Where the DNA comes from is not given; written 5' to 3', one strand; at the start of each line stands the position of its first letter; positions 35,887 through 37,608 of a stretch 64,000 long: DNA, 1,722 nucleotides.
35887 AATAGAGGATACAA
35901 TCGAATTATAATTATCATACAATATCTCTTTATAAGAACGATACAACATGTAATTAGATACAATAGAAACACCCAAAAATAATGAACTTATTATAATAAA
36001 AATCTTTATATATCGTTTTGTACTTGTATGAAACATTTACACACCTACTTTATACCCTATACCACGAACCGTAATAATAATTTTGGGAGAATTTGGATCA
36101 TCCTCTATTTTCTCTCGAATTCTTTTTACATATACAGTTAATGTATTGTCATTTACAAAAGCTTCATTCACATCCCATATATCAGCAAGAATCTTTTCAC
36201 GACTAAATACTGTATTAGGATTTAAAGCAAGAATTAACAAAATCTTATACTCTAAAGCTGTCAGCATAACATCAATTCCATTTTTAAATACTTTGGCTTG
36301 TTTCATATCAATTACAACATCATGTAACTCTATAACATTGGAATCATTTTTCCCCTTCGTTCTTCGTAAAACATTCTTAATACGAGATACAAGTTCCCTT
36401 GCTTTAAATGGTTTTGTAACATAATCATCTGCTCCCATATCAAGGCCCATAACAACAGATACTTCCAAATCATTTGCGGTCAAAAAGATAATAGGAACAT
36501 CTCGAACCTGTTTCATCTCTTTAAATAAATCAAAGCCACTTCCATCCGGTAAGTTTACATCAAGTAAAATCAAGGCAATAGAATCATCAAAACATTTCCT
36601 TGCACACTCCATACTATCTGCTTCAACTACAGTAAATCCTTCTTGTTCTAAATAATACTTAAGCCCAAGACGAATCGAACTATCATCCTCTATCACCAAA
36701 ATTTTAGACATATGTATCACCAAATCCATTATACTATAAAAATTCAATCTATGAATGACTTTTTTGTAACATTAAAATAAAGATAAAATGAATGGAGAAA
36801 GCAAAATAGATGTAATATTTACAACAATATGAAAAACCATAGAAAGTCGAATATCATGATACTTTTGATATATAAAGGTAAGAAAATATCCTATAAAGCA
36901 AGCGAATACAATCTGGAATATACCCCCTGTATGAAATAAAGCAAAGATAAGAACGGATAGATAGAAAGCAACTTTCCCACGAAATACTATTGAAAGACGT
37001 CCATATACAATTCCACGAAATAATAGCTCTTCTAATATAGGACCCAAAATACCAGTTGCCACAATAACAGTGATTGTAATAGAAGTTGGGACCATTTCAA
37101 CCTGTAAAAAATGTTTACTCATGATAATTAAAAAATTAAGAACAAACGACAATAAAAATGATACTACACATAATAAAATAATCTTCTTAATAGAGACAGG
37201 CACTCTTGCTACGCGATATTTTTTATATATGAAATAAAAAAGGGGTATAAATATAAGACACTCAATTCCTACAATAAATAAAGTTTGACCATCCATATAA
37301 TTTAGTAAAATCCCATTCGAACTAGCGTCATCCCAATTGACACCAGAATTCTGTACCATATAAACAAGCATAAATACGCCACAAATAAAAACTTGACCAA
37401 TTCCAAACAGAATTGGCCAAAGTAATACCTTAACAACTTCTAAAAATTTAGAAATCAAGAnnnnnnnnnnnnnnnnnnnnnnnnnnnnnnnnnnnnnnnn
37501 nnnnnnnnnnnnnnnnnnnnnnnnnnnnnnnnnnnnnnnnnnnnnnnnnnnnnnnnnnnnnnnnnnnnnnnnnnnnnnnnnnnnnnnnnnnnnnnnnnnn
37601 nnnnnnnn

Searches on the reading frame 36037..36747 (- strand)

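Call 4: search_protein_families(library=pfam, proteins=[window:36037-36747:-], max_evalue=0.01)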
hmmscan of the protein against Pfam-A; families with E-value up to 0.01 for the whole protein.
window:36037-36747:- (236 aa): 2 families
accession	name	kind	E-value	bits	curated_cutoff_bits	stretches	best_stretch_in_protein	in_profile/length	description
PF00072.30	Response_reg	-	2.2e-25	89.4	30.2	1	16-124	1-111/111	Response regulator receiver domain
PF00486.34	Trans_reg_C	-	1.3e-24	86.5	26.2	1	160-233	4-76/77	Transcriptional regulatory protein, C terminal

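Call 60: search_protein_families(library=ncbifam, proteins=[window:36037-36747:-], max_evalue=0.001)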
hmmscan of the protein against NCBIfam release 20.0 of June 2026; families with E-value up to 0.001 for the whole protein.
window:36037-36747:- (236 aa): 102 families (the best 25 are shown)
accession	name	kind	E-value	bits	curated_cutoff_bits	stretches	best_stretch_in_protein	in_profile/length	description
NF040689.1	MtrAB_MtrA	equivalog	2.6e-59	200.2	300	1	16-235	1-219/219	MtrAB system response regulator MtrA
TIGR02154.1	PhoB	equivalog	6e-56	189.3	296.2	1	14-234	3-225/226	phosphate regulon transcriptional regulator PhoB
NF053854.1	RespRegPhoBBctds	equivalog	2.3e-54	184.2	270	1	16-233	1-223/225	two-component system response regulator PhoB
NF045944.1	ResRegRpaBCyano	equivalog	1.5e-53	181.5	330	1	17-233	1-226/229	response regulator transcription factor RpaB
NF040534.1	resp_reg_YycF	equivalog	2.4e-51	174.2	340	1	15-233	2-226/231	response regulator YycF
NF008296.0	PRK11083.1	equivalog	8.9e-51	172.5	273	1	13-234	3-225/228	two-component system response regulator CreB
NF008034.0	PRK10766.1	equivalog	6.4e-50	169.8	275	1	14-232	3-224/231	two-component system response regulator TorR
NF033117.2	vanR_ACDEGLN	exception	9.5e-50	169.3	350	1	16-234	1-225/226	VanR-ABDEGLN family response regulator transcription factor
NF007546.0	PRK10161.1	equivalog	2.7e-46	158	471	1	15-234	4-225/229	phosphate response regulator transcription factor PhoB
NF041733.1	resp_reg_CseB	equivalog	1.6e-44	152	350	1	15-234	2-226/228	two-component system response regulator CseB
NF007820.0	PRK10529.1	equivalog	2.5e-44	151.3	325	1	13-233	1-222/225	two-component system response regulator KdpE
TIGR01387.1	cztR_silR_copR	subfamily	4.4e-44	150.7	279.2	1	16-233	1-217/218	heavy metal response regulator transcription factor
NF000401.1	vanR-A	exception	9.1e-44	149.6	500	1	14-234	3-229/231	vancomycin resistance response regulator transcription factor VanR-A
NF007005.1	PRK09468.1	equivalog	1.1e-43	149.4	331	1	13-232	3-229/237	osmolarity response regulator transcription factor OmpR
NF033120.0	vanR_FM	exception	1.6e-43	149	460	1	15-233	5-228/231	vancomycin resistance response regulator transcription factor, VanR-F/VanR-M family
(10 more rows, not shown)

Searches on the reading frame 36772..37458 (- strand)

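Call 4: search_protein_families(library=pfam, proteins=[window:36772-37458:-], max_evalue=0.01)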
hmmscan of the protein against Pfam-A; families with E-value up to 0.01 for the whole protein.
window:36772-37458:- (228 aa): 1 family
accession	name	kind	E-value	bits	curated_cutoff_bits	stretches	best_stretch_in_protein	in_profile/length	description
PF02517.21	Rce1-like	-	9.1e-17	61.6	22.4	1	128-215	4-92/93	Type II CAAX prenyl endopeptidase Rce1-like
